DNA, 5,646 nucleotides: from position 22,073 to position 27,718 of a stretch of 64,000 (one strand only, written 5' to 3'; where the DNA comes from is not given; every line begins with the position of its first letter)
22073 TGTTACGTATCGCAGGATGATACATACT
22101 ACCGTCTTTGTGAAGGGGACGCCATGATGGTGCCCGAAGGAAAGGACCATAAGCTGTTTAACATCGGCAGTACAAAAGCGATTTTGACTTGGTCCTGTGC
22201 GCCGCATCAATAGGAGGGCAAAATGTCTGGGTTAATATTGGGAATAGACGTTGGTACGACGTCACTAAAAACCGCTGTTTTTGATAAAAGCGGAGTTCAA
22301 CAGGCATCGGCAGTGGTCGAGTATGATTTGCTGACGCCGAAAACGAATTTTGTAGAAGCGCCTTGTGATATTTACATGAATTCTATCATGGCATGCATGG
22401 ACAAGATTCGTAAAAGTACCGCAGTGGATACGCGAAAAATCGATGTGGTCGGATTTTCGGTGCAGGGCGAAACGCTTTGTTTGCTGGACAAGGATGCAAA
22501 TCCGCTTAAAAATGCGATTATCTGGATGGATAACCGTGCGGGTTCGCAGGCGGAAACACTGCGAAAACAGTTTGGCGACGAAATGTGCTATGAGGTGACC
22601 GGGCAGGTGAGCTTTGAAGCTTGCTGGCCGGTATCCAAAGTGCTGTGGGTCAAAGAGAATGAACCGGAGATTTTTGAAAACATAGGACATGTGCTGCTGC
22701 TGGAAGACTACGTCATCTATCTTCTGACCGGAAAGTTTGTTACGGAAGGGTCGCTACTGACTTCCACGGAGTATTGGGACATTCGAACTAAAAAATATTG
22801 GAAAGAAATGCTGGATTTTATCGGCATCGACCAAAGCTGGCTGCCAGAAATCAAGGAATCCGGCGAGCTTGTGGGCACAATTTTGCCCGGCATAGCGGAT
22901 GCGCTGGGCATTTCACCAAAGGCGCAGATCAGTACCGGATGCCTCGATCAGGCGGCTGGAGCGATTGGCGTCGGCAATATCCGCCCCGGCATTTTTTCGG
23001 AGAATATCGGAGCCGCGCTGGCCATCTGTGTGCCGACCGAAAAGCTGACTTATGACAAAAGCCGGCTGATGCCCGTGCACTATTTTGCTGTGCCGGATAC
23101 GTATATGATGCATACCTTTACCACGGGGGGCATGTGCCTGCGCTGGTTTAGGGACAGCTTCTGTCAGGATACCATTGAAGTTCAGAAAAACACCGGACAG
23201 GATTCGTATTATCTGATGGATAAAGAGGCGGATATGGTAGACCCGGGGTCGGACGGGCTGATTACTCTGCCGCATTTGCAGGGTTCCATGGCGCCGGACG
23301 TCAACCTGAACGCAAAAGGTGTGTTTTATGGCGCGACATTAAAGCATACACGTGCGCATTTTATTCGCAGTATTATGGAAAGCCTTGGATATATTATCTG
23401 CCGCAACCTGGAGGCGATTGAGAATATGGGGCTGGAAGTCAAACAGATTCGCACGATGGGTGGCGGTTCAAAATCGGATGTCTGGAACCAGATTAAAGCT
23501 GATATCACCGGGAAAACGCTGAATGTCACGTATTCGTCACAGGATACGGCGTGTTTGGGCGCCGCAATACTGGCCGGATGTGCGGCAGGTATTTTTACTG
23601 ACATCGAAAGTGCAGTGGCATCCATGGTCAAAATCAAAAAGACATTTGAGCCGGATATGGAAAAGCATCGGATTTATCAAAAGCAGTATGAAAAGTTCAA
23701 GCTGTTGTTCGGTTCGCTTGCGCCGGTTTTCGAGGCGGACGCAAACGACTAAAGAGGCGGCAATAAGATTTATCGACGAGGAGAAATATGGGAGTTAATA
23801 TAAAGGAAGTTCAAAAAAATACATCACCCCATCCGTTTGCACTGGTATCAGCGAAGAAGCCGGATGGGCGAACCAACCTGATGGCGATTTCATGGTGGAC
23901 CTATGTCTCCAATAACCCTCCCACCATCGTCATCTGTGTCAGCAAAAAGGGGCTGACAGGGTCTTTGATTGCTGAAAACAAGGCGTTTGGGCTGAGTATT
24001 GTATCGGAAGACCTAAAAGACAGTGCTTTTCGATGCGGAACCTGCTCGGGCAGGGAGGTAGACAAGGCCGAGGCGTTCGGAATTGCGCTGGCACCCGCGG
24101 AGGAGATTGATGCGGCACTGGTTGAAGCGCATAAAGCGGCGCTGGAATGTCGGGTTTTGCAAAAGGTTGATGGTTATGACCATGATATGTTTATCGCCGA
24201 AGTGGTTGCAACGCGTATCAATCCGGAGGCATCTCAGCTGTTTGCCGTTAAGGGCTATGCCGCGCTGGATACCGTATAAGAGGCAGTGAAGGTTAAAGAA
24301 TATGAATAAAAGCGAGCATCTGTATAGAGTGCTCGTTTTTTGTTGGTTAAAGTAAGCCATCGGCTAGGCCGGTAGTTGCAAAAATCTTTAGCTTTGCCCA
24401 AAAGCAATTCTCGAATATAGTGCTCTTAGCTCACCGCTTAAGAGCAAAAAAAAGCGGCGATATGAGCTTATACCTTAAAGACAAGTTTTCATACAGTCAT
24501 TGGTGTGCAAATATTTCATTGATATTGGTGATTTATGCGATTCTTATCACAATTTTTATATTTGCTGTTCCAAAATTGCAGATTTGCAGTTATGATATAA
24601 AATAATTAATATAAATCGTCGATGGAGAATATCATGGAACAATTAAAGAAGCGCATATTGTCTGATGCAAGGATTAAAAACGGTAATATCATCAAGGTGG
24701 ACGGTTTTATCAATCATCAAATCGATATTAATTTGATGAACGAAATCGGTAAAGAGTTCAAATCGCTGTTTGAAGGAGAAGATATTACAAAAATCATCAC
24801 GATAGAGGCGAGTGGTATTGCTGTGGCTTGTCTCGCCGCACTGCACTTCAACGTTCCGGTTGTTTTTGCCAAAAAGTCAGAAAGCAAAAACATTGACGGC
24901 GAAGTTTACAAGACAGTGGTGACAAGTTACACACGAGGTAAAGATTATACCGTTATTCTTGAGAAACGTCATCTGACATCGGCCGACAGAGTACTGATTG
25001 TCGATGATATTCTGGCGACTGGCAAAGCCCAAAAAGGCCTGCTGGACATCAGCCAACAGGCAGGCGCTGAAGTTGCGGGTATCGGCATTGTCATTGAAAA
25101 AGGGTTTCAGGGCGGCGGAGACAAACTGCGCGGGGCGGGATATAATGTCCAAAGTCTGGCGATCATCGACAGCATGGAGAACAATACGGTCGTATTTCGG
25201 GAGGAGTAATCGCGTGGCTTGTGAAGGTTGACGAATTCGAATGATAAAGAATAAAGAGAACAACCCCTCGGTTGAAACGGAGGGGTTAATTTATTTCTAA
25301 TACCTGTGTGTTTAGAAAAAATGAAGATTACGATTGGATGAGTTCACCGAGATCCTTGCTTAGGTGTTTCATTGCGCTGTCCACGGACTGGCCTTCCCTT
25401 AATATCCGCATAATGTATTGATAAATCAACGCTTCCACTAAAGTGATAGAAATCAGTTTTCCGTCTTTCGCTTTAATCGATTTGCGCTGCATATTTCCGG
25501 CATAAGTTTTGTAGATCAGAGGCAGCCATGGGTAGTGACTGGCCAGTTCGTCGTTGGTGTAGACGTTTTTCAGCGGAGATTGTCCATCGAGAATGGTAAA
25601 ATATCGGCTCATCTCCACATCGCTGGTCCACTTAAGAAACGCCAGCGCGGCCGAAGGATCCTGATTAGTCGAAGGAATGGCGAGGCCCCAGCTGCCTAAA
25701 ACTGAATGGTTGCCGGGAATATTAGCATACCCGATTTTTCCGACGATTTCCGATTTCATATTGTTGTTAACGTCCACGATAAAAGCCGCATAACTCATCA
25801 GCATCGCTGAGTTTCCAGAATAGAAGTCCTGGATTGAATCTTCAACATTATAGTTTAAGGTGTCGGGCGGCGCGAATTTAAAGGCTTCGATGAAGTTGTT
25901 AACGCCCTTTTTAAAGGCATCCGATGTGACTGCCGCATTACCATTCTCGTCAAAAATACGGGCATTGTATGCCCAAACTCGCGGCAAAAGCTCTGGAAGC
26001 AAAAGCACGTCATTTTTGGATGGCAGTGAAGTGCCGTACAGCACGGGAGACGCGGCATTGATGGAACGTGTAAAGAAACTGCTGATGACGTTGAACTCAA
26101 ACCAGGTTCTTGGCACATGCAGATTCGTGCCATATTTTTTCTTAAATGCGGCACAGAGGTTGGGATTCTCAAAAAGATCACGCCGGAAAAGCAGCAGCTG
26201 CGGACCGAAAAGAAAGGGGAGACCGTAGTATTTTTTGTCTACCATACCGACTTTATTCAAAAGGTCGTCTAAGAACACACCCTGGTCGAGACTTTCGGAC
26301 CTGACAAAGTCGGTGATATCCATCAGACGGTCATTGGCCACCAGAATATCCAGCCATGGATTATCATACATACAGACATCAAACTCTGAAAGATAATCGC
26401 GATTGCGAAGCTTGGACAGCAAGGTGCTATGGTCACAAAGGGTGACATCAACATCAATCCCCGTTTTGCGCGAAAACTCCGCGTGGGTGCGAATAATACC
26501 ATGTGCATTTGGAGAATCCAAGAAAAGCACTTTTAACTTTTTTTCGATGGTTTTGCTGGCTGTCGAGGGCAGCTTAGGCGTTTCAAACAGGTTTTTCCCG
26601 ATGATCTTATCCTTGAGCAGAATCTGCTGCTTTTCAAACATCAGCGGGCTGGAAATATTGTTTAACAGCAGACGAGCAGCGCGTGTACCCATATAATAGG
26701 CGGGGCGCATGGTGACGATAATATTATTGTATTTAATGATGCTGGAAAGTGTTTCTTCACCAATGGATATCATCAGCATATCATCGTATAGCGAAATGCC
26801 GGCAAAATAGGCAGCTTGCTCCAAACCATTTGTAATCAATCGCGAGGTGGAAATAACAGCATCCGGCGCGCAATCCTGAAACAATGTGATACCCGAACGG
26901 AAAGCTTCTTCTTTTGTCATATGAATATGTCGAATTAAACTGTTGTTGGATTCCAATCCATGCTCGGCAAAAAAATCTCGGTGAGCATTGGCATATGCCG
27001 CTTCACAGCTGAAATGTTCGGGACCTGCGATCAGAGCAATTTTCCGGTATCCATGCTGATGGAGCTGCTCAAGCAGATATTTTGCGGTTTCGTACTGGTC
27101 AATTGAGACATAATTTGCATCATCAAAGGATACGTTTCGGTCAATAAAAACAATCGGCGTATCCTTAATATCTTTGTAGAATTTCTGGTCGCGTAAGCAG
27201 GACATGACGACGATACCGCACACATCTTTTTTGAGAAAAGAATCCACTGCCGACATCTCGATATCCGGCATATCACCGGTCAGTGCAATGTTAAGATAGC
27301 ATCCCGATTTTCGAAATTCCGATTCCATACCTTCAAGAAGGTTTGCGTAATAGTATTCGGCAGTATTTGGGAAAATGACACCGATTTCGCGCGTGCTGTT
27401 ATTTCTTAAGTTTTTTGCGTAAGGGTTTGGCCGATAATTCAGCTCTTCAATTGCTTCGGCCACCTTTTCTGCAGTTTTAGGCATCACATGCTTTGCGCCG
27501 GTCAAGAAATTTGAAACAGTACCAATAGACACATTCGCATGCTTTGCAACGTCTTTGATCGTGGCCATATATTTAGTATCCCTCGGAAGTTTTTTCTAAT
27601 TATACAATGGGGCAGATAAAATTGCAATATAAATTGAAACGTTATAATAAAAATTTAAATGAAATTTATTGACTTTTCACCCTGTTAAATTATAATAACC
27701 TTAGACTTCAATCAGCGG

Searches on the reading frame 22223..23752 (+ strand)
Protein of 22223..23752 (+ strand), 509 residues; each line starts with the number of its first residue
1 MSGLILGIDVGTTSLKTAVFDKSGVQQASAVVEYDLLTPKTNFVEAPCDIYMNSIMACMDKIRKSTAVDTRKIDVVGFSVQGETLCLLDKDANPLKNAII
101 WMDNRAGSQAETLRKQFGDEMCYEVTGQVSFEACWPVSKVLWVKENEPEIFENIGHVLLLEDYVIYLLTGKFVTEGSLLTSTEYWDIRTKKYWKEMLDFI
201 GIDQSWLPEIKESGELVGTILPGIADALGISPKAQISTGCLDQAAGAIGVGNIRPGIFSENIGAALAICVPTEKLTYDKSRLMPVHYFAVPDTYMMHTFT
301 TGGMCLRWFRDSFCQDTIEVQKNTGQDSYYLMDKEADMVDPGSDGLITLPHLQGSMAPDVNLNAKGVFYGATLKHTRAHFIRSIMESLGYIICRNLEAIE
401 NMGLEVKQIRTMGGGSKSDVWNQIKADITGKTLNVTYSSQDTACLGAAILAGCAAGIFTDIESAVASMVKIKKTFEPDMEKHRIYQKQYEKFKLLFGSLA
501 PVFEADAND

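Call 31: search_protein_families(library=pfam, proteins=[window:22223-23752:+], max_evalue=0.0001)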
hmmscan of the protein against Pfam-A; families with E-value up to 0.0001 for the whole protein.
window:22223-23752:+ (509 aa): 2 families
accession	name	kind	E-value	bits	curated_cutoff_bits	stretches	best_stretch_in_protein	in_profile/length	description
PF00370.27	FGGY_N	-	2e-58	198.3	28.8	1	4-249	1-245/245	FGGY family of carbohydrate kinases, N-terminal domain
PF02782.22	FGGY_C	-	6e-28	98.4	27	1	291-455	36-198/198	FGGY family of carbohydrate kinases, C-terminal domain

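Call 73: search_protein_families(library=ncbifam, proteins=[window:22223-23752:+], max_evalue=1e-8)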
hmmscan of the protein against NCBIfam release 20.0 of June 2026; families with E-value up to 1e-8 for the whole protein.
window:22223-23752:+ (509 aa): 12 families
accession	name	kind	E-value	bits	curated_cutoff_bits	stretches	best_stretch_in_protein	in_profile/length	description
TIGR01312.1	XylB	equivalog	1.1e-102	344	380.25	1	6-495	1-479/481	xylulokinase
TIGR01314.1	gntK_FGGY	equivalog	2e-83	280.7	648.55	1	5-500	2-494/505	gluconokinase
NF008187.0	PRK10939.1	equivalog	6.3e-67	226.3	528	1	5-495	6-499/521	autoinducer-2 kinase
NF011601.0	PRK15027.1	equivalog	9.9e-60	202.3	912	1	6-502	3-482/484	xylulokinase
TIGR01311.1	glycerol_kin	equivalog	1.2e-58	198.6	590.35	1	4-492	2-486/496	glycerol kinase GlpK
NF000756.0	PRK00047.1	subfamily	2.8e-52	177.6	498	1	4-490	6-485/502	glycerol kinase GlpK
NF003154.0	PRK04123.1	equivalog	1e-47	163.1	428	1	4-496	5-534/554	ribulokinase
TIGR01315.1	5C_CHO_kinase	subfamily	6e-43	147.3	408.7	2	5-252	2-265/541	FGGY family pentulose kinase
TIGR02628.1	fuculo_kin_coli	equivalog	3.2e-41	141.7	470.9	1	5-477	3-464/465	L-fuculokinase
TIGR01234.1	L-ribulokinase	equivalog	4.1e-39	134.8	583.25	1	9-495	7-526/536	ribulokinase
TIGR02627.1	rhamnulo_kin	equivalog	2.1e-26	92.5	527.95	1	49-220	48-214/454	rhamnulokinase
NF007925.0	PRK10640.1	equivalog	6.1e-23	81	639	1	69-220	70-220/489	rhamnulokinase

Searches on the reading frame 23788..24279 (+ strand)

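Call 31: search_protein_families(library=pfam, proteins=[window:23788-24279:+], max_evalue=0.0001)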
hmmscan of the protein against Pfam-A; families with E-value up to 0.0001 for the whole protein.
window:23788-24279:+ (163 aa): 1 family
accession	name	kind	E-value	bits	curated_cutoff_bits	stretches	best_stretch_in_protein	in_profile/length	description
PF01613.24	Flavin_Reduct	-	2.5e-30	106.1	27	1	13-157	4-149/153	Flavin reductase like domain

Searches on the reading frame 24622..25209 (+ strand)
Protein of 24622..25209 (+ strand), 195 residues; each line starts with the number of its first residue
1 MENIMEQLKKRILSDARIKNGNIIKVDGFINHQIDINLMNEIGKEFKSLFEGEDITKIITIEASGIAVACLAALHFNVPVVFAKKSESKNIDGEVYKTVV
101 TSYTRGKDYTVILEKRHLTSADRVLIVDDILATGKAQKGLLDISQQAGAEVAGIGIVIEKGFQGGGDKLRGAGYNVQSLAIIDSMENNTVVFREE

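Call 31: search_protein_families(library=pfam, proteins=[window:24622-25209:+], max_evalue=0.0001)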
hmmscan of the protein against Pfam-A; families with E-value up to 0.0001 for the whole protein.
window:24622-25209:+ (195 aa): 1 family
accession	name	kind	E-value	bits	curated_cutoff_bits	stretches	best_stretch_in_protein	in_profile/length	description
PF00156.33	Pribosyltran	-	8.7e-11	41.8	26.3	1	47-161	20-127/158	Phosphoribosyl transferase domain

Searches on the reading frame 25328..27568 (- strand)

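Call 31: search_protein_families(library=pfam, proteins=[window:25328-27568:-], max_evalue=0.0001)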
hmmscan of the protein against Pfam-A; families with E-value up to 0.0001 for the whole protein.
window:25328-27568:- (746 aa): 5 families
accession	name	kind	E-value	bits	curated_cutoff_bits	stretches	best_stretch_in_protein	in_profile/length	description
PF01547.30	SBP_bac_1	-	9.6e-22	78.8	26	1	364-647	16-299/307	Bacterial extracellular solute-binding protein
PF00356.27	LacI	-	1.2e-16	60.6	27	1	3-48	1-46/46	Bacterial regulatory proteins, lacI family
PF13416.11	SBP_bac_8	-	1.4e-16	61.6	27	1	363-667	4-263/279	Bacterial extracellular solute-binding protein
PF00532.27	Peripla_BP_1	-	3.1e-12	47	22.2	1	60-258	2-207/281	Periplasmic binding proteins and sugar binding domain of LacI family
PF13377.12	Peripla_BP_3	-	3.6e-09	37.4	26.5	1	167-316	2-156/167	Periplasmic binding protein-like domain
